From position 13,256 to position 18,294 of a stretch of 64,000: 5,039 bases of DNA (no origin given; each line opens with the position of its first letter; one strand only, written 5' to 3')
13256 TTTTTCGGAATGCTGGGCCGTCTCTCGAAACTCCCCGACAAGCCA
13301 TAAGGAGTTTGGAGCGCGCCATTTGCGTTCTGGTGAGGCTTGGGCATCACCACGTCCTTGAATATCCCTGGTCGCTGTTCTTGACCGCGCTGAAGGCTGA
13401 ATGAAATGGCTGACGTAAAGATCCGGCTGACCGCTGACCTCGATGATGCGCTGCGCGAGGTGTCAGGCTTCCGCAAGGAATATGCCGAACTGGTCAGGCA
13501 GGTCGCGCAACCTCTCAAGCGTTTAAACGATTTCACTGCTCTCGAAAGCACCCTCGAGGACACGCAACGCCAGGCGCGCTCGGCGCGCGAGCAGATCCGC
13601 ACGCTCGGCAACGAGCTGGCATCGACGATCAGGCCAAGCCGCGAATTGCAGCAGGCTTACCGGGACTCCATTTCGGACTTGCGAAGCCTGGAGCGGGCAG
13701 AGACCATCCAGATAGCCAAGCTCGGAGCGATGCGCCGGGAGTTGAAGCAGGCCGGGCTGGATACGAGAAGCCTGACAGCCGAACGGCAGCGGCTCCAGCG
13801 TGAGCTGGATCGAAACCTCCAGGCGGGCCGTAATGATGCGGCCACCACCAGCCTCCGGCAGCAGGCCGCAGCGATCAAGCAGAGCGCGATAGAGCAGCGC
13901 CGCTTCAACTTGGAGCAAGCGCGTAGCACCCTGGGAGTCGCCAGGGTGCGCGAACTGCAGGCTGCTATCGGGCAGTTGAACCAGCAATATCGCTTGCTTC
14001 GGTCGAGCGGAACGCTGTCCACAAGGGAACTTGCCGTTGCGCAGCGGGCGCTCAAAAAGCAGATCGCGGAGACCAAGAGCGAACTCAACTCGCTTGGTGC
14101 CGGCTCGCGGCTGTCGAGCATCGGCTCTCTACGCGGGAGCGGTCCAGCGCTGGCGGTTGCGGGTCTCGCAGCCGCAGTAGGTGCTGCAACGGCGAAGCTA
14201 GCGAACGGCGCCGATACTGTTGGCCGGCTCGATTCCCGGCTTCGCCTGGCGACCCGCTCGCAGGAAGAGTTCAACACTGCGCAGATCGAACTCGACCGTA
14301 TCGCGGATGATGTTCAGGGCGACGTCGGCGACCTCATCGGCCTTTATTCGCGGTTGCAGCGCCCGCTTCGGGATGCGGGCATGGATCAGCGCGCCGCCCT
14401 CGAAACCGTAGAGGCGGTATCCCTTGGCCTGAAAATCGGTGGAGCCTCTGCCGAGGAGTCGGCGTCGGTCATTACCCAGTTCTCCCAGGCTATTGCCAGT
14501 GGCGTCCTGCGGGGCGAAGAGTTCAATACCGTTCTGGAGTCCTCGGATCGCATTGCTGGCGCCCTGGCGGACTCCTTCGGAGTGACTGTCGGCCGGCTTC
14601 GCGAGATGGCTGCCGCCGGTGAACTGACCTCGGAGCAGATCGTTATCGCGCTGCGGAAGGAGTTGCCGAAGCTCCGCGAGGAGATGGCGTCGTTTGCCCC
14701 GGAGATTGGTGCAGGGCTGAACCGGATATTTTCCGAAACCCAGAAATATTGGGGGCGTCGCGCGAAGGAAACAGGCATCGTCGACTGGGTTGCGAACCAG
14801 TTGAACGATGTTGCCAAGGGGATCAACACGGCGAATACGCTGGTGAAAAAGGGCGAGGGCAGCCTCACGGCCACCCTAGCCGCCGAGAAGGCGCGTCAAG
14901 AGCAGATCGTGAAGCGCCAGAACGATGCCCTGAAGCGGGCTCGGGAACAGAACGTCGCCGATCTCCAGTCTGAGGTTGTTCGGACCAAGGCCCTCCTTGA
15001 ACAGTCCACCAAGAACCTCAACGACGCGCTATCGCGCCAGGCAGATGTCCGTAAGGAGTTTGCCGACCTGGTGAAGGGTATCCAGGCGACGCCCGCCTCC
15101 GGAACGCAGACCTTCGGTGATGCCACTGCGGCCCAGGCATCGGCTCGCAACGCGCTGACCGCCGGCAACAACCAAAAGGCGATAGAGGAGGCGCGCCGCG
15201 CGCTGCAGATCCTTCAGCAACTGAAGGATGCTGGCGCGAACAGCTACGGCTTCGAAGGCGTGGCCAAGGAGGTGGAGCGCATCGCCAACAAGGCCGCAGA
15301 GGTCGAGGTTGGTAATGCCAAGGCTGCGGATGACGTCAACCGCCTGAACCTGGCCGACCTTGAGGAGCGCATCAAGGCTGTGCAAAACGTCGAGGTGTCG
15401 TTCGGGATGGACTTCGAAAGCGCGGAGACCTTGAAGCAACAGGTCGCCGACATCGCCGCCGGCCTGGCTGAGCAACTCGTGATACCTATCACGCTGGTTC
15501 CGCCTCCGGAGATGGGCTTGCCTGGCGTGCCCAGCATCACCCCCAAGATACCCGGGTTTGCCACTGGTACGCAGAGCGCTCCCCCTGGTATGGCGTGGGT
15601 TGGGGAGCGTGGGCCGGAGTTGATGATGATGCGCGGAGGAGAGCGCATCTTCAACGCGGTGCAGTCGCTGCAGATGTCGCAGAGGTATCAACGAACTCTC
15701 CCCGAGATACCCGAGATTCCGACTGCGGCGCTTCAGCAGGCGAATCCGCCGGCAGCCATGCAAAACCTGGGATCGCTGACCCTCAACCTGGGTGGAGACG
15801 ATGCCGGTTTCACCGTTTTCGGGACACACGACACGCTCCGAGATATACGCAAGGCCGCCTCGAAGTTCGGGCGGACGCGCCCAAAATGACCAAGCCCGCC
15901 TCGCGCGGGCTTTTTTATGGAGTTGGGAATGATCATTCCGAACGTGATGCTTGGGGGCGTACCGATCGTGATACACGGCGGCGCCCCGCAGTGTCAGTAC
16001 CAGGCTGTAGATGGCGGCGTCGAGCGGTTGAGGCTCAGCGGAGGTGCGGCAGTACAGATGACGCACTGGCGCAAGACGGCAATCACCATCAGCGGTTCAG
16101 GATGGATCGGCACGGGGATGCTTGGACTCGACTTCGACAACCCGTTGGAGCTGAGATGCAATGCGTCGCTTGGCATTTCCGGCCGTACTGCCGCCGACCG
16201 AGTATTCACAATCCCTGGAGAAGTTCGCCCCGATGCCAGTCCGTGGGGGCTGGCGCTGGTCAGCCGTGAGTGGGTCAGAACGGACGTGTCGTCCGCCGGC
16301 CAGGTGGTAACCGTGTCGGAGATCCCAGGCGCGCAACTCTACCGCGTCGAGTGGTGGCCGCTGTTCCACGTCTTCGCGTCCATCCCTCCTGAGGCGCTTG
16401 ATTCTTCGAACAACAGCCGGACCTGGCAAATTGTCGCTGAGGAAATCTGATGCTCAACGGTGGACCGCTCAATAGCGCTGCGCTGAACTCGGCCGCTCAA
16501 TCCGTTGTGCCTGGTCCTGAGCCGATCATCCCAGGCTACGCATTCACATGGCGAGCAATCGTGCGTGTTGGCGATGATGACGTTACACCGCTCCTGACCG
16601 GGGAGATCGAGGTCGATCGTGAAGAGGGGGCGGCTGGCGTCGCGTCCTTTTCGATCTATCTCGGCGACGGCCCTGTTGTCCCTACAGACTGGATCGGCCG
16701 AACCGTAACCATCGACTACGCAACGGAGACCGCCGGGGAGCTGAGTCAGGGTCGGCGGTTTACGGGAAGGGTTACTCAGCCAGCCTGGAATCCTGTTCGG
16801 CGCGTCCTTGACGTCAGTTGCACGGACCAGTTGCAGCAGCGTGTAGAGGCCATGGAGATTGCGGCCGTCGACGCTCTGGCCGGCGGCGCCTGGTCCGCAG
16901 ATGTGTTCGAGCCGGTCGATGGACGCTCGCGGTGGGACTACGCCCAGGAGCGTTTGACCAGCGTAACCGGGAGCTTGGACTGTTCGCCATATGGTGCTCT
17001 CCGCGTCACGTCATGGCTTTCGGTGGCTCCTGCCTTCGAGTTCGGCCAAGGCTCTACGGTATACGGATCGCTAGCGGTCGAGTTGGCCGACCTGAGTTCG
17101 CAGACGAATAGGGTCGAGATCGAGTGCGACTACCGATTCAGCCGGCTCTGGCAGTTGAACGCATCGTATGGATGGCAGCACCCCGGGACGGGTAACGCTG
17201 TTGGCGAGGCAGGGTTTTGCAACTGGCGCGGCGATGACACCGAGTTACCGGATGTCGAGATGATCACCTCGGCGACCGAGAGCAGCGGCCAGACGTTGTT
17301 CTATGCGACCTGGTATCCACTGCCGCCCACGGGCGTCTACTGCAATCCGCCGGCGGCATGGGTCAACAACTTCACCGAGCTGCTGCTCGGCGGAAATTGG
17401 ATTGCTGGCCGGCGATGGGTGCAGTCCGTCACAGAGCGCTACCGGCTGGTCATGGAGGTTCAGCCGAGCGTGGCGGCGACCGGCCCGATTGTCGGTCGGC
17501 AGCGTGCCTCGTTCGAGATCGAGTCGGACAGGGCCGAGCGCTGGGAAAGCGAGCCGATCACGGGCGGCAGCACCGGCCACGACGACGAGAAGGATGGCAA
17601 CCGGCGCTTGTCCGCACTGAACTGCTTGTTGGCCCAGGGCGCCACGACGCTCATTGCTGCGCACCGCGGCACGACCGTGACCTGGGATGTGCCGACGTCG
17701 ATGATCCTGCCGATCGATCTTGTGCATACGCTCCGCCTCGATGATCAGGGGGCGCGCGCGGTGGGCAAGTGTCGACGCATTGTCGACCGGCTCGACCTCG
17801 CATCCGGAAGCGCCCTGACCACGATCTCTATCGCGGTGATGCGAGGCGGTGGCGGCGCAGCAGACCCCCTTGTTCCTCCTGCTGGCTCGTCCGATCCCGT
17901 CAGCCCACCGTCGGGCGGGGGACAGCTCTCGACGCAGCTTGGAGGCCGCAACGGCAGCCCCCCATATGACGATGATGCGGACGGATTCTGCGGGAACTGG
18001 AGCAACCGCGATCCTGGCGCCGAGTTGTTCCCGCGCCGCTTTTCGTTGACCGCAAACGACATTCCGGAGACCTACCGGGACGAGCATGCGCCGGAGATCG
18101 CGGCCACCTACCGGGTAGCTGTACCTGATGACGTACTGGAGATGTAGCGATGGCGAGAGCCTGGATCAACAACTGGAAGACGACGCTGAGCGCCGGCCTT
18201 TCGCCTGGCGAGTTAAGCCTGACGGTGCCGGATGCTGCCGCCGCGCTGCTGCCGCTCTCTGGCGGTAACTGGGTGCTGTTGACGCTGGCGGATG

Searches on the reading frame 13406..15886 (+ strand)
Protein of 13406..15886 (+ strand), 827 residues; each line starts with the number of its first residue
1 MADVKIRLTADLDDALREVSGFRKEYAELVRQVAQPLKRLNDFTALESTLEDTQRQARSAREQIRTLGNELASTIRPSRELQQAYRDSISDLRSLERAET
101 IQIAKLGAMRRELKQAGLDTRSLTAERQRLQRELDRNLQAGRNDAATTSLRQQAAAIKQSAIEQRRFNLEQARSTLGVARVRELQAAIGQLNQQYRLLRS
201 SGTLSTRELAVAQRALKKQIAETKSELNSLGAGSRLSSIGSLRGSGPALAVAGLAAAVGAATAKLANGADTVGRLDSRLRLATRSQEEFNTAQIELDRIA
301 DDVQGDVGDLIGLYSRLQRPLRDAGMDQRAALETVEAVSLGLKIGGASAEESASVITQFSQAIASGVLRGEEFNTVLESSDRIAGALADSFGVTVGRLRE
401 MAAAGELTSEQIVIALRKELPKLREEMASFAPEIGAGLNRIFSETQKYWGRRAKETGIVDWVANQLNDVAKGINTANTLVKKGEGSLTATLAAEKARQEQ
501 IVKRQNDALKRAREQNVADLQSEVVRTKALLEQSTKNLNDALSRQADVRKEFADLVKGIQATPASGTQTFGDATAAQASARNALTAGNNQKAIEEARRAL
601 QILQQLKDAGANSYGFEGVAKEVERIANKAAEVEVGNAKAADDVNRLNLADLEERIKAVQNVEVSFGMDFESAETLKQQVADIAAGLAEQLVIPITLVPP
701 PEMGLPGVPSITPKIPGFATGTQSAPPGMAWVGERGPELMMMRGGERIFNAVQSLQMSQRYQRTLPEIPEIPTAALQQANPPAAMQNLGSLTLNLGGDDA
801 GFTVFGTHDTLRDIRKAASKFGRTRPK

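Call 4: search_protein_families(library=pfam, proteins=[window:13406-15886:+], max_evalue=0.1)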
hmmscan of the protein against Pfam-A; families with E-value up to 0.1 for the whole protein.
window:13406-15886:+ (827 aa): 3 families
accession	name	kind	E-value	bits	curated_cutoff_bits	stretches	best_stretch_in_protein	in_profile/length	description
PF20155.4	TMP_3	-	4.4e-47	160.7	41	1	266-450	4-188/192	Tape measure protein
PF01337.24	Barstar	-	0.0046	17.3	23.4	0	12-65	38-92/96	Barstar (barnase inhibitor)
PF16331.10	TolA_bind_tri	-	0.016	15.7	30.1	1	499-564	10-74/76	TolA binding protein trimerisation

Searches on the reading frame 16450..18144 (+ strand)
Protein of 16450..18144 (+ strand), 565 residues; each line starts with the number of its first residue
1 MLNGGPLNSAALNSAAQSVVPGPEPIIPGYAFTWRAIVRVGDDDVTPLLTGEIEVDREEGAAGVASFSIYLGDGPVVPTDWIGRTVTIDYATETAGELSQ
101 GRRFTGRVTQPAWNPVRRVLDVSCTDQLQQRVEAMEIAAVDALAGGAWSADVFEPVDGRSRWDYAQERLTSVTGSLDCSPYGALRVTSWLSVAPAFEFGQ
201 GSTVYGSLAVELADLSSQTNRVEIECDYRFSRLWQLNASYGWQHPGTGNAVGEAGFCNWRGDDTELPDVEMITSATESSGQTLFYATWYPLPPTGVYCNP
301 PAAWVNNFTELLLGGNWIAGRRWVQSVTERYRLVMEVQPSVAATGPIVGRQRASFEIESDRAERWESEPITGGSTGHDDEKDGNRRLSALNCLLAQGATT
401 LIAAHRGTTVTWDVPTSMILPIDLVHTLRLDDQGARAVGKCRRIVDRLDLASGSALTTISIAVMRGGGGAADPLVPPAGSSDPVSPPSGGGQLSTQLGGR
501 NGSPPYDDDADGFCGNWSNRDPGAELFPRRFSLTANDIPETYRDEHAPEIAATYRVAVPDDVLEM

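Call 83: search_dna_similar(query=window:16450-18144:+, collection=phages, mode=protein, max_rows=60, max_evalue=1e-30)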
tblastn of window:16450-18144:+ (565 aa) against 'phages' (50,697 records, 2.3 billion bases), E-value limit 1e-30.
Records with a match: 42; places in all: 42; records where one place covers at least 80% of the query: 39.
Best place of each record, by identity: 95-99% 30; 90-95% 4; 80-90% 6; <60% 2.
By first word of the organism name: Pseudomonas 42.
By host as written in the record: Pseudomonas aeruginosa 28; - 3; Pseudomonas aeruginosa LESB58 2; Pseudomonas aeruginosa WH-SGI-V-07173 2; Pseudomonas aeruginosa PAO1 1; Pseudomonas aeruginosa 382 1; Pseudomonas aeruginosa LRJ32 1; Pseudomonas aeruginosa strain 3-38 1; and 3 more.
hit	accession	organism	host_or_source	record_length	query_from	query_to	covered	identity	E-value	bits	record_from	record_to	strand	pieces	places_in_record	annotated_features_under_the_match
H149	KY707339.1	Pseudomonas phage JBD68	Pseudomonas aeruginosa PAO1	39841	1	565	100%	97.9%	0e+0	1046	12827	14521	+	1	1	hypothetical protein (x2)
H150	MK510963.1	Pseudomonas phage vB_Pae_CF24b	Pseudomonas aeruginosa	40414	1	565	100%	97.5%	0e+0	1041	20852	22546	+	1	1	hypothetical protein | PE-PGRS virulence associated protein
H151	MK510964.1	Pseudomonas phage vB_Pae_CF28b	Pseudomonas aeruginosa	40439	1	565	100%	97.5%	0e+0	1041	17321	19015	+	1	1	hypothetical protein | PE-PGRS virulence associated protein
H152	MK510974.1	Pseudomonas phage vB_Pae_CF140a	Pseudomonas aeruginosa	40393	1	565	100%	97.5%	0e+0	1041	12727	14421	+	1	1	hypothetical protein | PE-PGRS virulence associated protein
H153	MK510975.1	Pseudomonas phage vB_Pae_CF145a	Pseudomonas aeruginosa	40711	1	565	100%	97.5%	0e+0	1041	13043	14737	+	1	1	hypothetical protein | PE-PGRS virulence associated protein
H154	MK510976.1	Pseudomonas phage vB_Pae_CF165a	Pseudomonas aeruginosa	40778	1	565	100%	97.5%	0e+0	1041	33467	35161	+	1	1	hypothetical protein | PE-PGRS virulence associated protein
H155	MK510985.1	Pseudomonas phage vB_Pae_BR204a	Pseudomonas aeruginosa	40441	1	565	100%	97.5%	0e+0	1041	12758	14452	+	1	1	hypothetical protein | PE-PGRS virulence associated protein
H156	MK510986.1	Pseudomonas phage vB_Pae_BR213a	Pseudomonas aeruginosa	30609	1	565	100%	97.5%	0e+0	1041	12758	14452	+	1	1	hypothetical protein | PE-PGRS virulence associated protein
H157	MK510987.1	Pseudomonas phage vB_Pae_BR233a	Pseudomonas aeruginosa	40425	1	565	100%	97.5%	0e+0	1041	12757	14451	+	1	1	hypothetical protein | PE-PGRS virulence associated protein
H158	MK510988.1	Pseudomonas phage vB_Pae_BR299a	Pseudomonas aeruginosa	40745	1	565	100%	97.5%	0e+0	1041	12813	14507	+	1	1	hypothetical protein | PE-PGRS virulence associated protein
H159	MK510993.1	Pseudomonas phage vB_Pae_BR201a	Pseudomonas aeruginosa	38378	1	565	100%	97.5%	0e+0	1041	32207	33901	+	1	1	hypothetical protein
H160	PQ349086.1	Pseudomonas phage vB_PaeS_AV001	Pseudomonas aeruginosa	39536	1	565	100%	97.5%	0e+0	1041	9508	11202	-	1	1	hypothetical protein (x2)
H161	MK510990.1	Pseudomonas phage vB_Pae_BR133a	Pseudomonas aeruginosa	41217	1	565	100%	97.3%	0e+0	1040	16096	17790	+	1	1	hypothetical protein | PE-PGRS virulence associated protein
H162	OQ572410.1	Pseudomonas phage Y8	Pseudomonas aeruginosa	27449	1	565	100%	97.2%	0e+0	1040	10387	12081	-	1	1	record has no annotation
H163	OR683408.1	Pseudomonas phage Ostro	Pseudomonas aeruginosa 382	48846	1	565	100%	97.2%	0e+0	1038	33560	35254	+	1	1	hypothetical protein (x2)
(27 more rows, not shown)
